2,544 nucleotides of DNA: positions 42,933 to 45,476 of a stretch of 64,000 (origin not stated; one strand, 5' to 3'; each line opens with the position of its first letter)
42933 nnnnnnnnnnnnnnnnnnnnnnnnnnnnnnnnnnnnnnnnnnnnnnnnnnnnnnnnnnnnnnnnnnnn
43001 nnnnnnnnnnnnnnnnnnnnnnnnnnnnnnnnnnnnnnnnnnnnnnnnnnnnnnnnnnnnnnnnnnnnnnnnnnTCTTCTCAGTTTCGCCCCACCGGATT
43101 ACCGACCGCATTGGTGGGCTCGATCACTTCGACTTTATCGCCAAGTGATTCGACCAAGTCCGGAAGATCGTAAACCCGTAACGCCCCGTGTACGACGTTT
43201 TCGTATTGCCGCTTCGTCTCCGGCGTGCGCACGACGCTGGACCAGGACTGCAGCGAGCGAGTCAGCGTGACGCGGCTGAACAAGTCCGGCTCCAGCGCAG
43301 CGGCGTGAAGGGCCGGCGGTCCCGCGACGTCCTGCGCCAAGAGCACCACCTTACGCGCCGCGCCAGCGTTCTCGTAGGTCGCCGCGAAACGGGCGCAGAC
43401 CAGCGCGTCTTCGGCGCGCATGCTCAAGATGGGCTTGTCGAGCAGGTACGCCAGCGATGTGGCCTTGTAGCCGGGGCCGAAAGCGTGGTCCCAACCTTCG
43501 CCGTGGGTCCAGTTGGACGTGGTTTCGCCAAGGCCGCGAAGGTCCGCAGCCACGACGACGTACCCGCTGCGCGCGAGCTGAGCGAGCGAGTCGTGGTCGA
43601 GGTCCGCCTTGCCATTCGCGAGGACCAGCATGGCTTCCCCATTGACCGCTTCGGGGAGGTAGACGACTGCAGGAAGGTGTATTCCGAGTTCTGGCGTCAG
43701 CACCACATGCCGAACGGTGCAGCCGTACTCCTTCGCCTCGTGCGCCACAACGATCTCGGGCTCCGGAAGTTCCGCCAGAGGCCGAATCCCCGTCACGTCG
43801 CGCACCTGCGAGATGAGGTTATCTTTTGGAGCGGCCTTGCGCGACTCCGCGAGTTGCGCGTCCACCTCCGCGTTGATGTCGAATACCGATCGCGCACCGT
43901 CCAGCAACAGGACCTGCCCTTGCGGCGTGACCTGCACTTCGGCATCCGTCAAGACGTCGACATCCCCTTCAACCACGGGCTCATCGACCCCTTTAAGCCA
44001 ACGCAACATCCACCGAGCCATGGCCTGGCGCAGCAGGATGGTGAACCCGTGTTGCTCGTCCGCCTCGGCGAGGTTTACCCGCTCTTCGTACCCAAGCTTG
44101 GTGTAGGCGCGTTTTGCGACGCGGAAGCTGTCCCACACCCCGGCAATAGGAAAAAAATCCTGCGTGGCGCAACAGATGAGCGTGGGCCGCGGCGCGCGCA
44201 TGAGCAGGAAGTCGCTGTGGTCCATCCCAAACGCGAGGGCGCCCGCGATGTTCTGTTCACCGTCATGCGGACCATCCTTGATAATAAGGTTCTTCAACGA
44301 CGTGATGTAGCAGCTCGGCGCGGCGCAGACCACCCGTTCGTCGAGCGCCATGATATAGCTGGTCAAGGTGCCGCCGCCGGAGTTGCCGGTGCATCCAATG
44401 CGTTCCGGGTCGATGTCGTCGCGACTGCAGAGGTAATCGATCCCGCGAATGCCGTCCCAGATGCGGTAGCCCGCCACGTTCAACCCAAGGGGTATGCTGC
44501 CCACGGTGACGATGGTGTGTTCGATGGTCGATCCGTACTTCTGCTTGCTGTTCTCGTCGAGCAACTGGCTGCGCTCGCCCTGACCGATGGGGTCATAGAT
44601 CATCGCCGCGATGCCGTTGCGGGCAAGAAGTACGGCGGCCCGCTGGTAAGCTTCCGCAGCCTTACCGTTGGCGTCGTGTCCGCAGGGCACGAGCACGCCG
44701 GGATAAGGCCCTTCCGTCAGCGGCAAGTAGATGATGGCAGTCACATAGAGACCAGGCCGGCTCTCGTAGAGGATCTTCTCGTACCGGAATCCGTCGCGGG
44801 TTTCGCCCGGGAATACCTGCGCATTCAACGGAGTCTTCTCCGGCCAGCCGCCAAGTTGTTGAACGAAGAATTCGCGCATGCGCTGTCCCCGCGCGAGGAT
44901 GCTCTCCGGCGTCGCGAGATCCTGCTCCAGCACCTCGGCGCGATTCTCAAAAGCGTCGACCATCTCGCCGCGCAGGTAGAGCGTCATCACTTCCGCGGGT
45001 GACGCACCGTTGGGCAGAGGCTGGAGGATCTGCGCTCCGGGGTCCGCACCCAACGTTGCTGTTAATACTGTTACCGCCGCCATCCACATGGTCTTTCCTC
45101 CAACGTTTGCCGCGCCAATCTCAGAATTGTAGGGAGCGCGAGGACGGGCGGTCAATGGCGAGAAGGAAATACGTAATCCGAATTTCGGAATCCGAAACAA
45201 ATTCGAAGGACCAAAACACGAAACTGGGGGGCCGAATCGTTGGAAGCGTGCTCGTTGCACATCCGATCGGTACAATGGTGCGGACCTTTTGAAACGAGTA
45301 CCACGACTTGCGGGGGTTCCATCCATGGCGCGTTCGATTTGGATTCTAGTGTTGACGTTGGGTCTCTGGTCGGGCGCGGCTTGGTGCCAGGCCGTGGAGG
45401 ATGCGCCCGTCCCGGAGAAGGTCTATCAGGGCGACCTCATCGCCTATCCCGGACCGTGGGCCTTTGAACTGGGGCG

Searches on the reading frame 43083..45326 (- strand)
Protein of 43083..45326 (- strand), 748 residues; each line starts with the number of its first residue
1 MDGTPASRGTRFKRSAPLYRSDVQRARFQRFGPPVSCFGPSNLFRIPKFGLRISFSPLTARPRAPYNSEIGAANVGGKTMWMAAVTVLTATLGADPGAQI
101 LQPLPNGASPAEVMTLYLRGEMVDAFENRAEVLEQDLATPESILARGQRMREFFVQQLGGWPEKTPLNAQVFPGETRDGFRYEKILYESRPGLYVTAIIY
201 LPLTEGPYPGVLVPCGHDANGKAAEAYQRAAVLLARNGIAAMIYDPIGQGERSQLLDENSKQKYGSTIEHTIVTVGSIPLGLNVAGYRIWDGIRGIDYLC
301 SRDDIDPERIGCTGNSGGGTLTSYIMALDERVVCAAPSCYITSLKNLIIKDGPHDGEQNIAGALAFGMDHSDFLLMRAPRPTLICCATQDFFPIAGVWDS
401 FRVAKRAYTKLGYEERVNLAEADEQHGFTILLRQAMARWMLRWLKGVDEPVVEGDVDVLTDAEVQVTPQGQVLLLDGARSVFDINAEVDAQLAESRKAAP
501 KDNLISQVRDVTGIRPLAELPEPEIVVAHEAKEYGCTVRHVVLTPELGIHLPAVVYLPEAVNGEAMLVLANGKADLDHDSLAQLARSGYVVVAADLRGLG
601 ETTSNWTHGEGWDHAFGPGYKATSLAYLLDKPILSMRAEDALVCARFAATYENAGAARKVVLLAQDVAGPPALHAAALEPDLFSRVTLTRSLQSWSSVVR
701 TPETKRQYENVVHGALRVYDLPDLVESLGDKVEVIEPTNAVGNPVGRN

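Call 88: search_protein_families(library=pfam, proteins=[window:43083-45326:-], max_evalue=0.00001)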
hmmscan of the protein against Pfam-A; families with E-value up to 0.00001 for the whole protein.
window:43083-45326:- (748 aa): 4 families
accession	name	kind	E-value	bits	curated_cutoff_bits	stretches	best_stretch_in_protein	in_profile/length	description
PF00326.27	Peptidase_S9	-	1.8e-09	37.9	22.6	0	289-336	45-93/213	Prolyl oligopeptidase family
PF00561.26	Abhydrolase_1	-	9e-08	32.5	25.8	0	581-732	20-140/245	alpha/beta hydrolase fold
PF02129.25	Peptidase_S15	-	1.5e-06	28.6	23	0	291-363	79-153/262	X-Pro dipeptidyl-peptidase (S15 family)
PF05448.18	AXE1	-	6e-06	25.7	21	0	184-337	58-205/321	Acetyl xylan esterase (AXE1)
